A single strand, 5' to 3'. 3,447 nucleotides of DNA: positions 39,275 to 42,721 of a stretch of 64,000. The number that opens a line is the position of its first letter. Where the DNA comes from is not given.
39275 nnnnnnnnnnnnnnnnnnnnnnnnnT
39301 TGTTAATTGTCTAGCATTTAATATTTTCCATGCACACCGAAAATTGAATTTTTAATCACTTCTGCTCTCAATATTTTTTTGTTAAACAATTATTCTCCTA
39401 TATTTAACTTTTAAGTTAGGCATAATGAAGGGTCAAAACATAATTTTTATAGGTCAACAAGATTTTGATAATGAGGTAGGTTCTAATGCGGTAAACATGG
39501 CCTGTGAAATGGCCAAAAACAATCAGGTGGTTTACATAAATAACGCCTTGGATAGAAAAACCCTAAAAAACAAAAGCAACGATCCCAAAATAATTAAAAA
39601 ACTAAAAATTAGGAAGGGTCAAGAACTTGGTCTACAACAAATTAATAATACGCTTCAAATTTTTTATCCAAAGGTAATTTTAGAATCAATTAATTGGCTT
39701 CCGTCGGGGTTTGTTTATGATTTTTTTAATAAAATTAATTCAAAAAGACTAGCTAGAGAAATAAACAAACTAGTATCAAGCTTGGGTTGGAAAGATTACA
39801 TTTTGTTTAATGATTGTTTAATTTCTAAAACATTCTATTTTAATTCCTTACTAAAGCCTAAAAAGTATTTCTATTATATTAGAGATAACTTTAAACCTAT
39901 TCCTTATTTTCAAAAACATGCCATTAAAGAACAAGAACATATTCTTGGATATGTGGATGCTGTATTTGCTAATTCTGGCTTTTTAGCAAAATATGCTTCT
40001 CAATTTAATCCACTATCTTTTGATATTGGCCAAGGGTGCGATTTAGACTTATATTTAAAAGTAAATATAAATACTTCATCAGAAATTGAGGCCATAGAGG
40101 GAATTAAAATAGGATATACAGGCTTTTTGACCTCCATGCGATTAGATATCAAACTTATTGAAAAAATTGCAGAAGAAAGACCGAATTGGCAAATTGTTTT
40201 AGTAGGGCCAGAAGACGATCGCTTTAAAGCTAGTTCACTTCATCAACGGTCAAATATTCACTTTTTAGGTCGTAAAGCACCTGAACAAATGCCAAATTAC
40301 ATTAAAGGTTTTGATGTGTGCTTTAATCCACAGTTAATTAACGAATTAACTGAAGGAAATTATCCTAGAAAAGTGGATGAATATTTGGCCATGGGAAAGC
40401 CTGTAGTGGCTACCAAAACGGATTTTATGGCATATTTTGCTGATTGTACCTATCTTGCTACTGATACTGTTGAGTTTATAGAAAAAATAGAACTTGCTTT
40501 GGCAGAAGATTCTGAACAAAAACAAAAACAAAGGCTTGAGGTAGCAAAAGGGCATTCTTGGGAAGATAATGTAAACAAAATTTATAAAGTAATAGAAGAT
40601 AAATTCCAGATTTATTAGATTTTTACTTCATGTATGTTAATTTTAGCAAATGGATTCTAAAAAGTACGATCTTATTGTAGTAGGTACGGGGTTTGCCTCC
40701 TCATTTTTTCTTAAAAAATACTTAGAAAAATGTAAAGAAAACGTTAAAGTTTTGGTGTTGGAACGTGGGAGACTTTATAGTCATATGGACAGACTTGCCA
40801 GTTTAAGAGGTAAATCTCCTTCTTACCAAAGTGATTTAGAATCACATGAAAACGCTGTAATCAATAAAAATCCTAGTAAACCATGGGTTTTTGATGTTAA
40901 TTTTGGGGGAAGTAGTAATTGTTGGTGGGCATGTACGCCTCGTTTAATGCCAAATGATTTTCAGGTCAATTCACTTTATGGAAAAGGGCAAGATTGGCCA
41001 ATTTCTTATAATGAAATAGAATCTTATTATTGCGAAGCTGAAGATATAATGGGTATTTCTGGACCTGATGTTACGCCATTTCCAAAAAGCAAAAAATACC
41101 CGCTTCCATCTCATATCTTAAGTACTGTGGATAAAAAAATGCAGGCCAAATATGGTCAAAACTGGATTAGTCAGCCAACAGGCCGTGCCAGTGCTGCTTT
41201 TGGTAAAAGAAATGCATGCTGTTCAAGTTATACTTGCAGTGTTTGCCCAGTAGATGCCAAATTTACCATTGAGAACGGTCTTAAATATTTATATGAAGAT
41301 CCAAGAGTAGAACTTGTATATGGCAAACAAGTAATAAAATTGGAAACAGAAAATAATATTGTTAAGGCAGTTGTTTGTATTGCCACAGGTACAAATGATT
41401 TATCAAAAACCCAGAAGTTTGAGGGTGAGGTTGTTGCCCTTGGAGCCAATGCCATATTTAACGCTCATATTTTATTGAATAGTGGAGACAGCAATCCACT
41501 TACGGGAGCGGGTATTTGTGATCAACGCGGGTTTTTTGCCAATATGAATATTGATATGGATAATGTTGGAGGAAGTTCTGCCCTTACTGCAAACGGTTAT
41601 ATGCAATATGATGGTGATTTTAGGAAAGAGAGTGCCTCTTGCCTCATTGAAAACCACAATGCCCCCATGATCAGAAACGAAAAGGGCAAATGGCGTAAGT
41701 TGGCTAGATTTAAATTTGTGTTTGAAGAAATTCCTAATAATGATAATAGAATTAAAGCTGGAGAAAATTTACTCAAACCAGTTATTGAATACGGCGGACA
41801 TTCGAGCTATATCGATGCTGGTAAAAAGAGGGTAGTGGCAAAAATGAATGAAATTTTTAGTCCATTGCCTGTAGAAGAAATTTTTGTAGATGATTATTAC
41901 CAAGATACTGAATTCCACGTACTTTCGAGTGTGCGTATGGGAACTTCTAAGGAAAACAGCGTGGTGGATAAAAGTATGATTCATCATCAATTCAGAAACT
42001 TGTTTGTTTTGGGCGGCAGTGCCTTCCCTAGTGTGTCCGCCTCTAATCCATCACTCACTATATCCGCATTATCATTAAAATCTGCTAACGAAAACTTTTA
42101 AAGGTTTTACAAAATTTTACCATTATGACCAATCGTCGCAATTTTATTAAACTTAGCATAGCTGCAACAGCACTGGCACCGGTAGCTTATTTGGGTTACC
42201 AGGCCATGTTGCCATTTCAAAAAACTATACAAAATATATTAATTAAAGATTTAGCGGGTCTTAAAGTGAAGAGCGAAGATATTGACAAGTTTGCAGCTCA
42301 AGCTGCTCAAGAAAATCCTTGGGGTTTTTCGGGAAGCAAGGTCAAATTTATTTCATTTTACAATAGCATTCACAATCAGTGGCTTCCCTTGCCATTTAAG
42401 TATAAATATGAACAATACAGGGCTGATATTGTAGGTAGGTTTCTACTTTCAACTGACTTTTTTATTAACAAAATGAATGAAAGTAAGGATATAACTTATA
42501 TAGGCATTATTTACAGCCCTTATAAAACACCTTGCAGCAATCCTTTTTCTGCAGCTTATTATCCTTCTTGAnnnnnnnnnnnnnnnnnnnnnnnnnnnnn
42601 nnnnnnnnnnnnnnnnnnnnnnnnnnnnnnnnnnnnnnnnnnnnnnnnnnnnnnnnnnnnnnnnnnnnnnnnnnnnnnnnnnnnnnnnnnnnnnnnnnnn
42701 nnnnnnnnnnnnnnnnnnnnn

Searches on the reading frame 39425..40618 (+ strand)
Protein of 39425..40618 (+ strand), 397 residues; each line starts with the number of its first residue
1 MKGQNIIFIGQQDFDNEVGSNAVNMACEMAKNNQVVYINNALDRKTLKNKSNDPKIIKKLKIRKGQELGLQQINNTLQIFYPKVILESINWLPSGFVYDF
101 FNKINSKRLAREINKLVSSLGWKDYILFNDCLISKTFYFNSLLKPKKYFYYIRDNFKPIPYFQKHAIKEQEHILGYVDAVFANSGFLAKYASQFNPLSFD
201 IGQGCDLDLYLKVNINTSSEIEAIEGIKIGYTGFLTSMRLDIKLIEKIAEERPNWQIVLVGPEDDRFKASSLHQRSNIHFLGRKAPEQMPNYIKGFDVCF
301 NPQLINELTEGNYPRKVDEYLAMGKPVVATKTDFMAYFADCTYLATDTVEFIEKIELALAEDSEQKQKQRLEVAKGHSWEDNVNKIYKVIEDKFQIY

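Call 3: search_protein_families(library=pfam, proteins=[window:39425-40618:+], max_evalue=0.1)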
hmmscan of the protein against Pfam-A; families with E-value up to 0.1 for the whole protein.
window:39425-40618:+ (397 aa): 3 families
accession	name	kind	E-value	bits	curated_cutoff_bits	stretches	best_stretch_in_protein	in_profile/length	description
PF13692.12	Glyco_trans_1_4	-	3.7e-12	47.1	27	1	242-358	21-139/142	Glycosyl transferases group 1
PF00534.26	Glycos_transf_1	-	1.2e-09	38.3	26.4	1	242-338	34-130/172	Glycosyl transferases group 1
PF13524.12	Glyco_trans_1_2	-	5.6e-09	36.5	25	1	244-386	5-142/144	Glycosyl transferase-like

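Call 4: search_protein_families(library=ncbifam, proteins=[window:39425-40618:+], max_evalue=0.1)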
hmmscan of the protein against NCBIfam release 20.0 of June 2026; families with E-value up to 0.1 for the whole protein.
window:39425-40618:+ (397 aa): 7 families
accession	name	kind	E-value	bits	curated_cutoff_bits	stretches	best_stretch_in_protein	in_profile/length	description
NF047676.1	TeichurnBiosyTuaH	equivalog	5e-25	88.2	550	1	161-389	142-383/384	teichuronic acid biosynthesis protein TuaH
TIGR04063.1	stp3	hypoth_equivalog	4.9e-07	29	442.05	1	238-387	228-389/397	TIGR04063 family PEP-CTERM/XrtA system glycosyltransferase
TIGR03087.1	stp1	hypoth_equivalog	1.8e-05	24.1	316.65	1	247-391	252-395/397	TIGR03087 family PEP-CTERM/XrtA system glycosyltransferase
NF038229.1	Glyco4_Geo_Pelo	equivalog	0.00042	19.4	400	1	242-331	180-268/338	GPMC system family 4 glycosyltransferase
NF007640.0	PRK10307.1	subfamily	0.007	15.3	276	1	249-368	254-378/411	WcaI family glycosyltransferase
TIGR04047.1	MSMEG_0565_glyc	hypoth_equivalog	0.014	14.5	259.85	1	314-383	290-364/373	MSMEG_0565 family glycosyltransferase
TIGR03471.1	HpnJ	equivalog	0.038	12.9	577.6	1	236-284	79-127/472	hopanoid biosynthesis associated radical SAM protein HpnJ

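Call 10: list_cluster_members(proteins=[P0001, P0019, window:39425-40618:+, window:40650-42101:+, window:42125-42571:+, window:43381-44553:-])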
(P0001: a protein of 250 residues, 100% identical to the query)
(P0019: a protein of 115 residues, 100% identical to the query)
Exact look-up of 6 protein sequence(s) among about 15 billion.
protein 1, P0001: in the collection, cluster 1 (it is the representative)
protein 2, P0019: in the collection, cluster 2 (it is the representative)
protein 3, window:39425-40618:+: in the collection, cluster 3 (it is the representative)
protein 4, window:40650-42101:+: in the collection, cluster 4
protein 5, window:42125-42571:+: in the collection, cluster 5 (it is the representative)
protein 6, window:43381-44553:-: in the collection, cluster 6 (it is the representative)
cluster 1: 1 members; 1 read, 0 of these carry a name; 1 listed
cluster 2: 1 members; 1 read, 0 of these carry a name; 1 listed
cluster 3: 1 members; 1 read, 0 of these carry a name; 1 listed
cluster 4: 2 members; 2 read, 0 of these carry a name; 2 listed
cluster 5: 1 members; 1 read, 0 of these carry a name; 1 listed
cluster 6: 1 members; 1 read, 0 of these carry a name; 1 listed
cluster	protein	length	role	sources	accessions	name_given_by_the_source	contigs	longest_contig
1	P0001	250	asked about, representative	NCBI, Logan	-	-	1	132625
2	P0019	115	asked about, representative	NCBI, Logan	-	-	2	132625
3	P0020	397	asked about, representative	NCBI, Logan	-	-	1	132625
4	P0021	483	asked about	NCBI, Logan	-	-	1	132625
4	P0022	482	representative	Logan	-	-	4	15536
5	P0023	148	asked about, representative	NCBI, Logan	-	-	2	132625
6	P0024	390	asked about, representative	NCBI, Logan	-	-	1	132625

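Call 37: find_related_loci(query=window:39425-40618:+, collection=genome_contigs, flank=10000)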
Query window:39425-40618:+ (397 aa) in genome_contigs; peptide patterns used: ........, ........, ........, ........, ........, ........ (x = any residue, [..] = any of these).
53 stretches matched a pattern, but none encodes a relative of the query by tblastn (E <= 1e-3).

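Call 81: search_protein_families(library=pfam, proteins=[L002:7307-8668:+], max_evalue=0.001)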
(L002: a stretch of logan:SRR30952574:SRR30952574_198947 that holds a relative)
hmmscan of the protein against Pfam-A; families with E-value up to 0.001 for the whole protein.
L002:7307-8668:+ (453 aa): 6 families
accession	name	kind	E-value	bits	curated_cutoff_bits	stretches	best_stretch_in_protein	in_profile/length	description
PF12799.13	LRR_4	-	1.3e-36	124.2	27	4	378-418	1-42/44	Leucine Rich repeats (2 copies)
PF23598.1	LRR_14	-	1.3e-12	47.6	40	2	81-284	36-255/353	Leucine-rich repeat region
PF23952.1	LRR_EndoS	-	4.2e-12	46.8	27.9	1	317-408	28-114/116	Endo-beta-N-acetylglucosaminidase EndoS LRR domain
PF13855.12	LRR_8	-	2.2e-10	40.6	27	0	177-212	22-59/61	Leucine rich repeat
PF14580.12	LRR_9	-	5.1e-07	29.9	30.5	0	163-248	24-115/175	Leucine-rich repeat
PF25013.1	LRR_Zer-1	-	0.00091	19.8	27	0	129-193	4-67/137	Zer-1-like, Leucine-rich repeats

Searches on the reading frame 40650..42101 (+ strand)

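Call 3: search_protein_families(library=pfam, proteins=[window:40650-42101:+], max_evalue=0.1)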
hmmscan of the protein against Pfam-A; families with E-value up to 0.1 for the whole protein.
window:40650-42101:+ (483 aa): 1 family
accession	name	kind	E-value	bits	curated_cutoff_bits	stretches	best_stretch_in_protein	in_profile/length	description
PF05199.19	GMC_oxred_C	-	2.1e-14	54.7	24.6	1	417-474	82-138/139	GMC oxidoreductase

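Call 4: search_protein_families(library=ncbifam, proteins=[window:40650-42101:+], max_evalue=0.1)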
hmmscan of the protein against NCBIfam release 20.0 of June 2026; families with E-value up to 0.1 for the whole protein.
window:40650-42101:+ (483 aa): 6 families
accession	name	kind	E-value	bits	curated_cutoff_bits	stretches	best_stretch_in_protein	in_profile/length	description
NF058674.1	CholsOxChoxAB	equivalog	1.3e-09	37.1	850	1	422-477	472-527/535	cholesterol oxidase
TIGR02462.1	pyranose_ox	equivalog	1.2e-08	34.3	544.9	1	422-480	483-541/548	pyranose oxidase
NF002550.0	PRK02106.1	subfamily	2e-07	29.9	605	1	418-469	468-520/563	choline dehydrogenase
TIGR03970.1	mycofact_MftG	equivalog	0.00013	21.1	387.45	1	419-477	422-481/487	mycofactocin dehydrogenase MftG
TIGR01810.1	betA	equivalog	0.0025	16.5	732.1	1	418-467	461-511/532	choline dehydrogenase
NF053717.1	VnlPnlRedVprA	equivalog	0.012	14.5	600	1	3-41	4-39/481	vinyl phenol reductase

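Call 81: search_protein_families(library=pfam, proteins=[L002:7307-8668:+], max_evalue=0.001)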
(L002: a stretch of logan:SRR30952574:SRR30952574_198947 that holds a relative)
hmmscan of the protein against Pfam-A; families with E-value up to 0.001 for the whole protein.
L002:7307-8668:+ (453 aa): 6 families
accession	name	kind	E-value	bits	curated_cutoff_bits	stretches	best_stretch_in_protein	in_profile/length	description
PF12799.13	LRR_4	-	1.3e-36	124.2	27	4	378-418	1-42/44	Leucine Rich repeats (2 copies)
PF23598.1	LRR_14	-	1.3e-12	47.6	40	2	81-284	36-255/353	Leucine-rich repeat region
PF23952.1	LRR_EndoS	-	4.2e-12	46.8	27.9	1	317-408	28-114/116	Endo-beta-N-acetylglucosaminidase EndoS LRR domain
PF13855.12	LRR_8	-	2.2e-10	40.6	27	0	177-212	22-59/61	Leucine rich repeat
PF14580.12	LRR_9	-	5.1e-07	29.9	30.5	0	163-248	24-115/175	Leucine-rich repeat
PF25013.1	LRR_Zer-1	-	0.00091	19.8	27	0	129-193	4-67/137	Zer-1-like, Leucine-rich repeats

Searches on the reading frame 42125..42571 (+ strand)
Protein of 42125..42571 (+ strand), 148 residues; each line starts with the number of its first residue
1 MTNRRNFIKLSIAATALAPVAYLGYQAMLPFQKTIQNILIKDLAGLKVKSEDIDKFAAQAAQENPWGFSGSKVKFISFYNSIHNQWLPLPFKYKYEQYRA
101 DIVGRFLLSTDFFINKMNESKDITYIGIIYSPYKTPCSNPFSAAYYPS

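Call 3: search_protein_families(library=pfam, proteins=[window:42125-42571:+], max_evalue=0.1)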
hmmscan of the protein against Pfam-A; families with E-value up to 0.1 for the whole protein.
window:42125-42571:+ (148 aa): 1 family
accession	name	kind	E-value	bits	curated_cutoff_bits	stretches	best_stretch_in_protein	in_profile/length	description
PF10518.14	TAT_signal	-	0.0016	18.8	22.7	1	2-18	2-18/21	TAT (twin-arginine translocation) pathway signal sequence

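Call 4: search_protein_families(library=ncbifam, proteins=[window:42125-42571:+], max_evalue=0.1)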
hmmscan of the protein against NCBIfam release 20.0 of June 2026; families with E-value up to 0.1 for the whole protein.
window:42125-42571:+ (148 aa): 1 family
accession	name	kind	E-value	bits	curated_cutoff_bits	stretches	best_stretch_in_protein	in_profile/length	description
TIGR01409.1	TAT_signal_seq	domain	0.05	14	16.7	1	2-18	1-16/29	twin-arginine translocation signal domain-containing protein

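Call 71: search_protein_families(library=padloc, proteins=[window:42125-42571:+], max_evalue=0.01)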
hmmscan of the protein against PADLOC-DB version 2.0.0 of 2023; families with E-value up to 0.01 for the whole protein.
window:42125-42571:+ (148 aa): 0 families

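Call 81: search_protein_families(library=pfam, proteins=[L002:7307-8668:+], max_evalue=0.001)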
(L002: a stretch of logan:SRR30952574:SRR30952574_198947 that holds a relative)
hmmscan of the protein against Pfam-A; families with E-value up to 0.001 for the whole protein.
L002:7307-8668:+ (453 aa): 6 families
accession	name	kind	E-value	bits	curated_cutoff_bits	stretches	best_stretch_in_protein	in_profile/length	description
PF12799.13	LRR_4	-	1.3e-36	124.2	27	4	378-418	1-42/44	Leucine Rich repeats (2 copies)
PF23598.1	LRR_14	-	1.3e-12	47.6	40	2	81-284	36-255/353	Leucine-rich repeat region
PF23952.1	LRR_EndoS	-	4.2e-12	46.8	27.9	1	317-408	28-114/116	Endo-beta-N-acetylglucosaminidase EndoS LRR domain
PF13855.12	LRR_8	-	2.2e-10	40.6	27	0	177-212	22-59/61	Leucine rich repeat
PF14580.12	LRR_9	-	5.1e-07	29.9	30.5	0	163-248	24-115/175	Leucine-rich repeat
PF25013.1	LRR_Zer-1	-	0.00091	19.8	27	0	129-193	4-67/137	Zer-1-like, Leucine-rich repeats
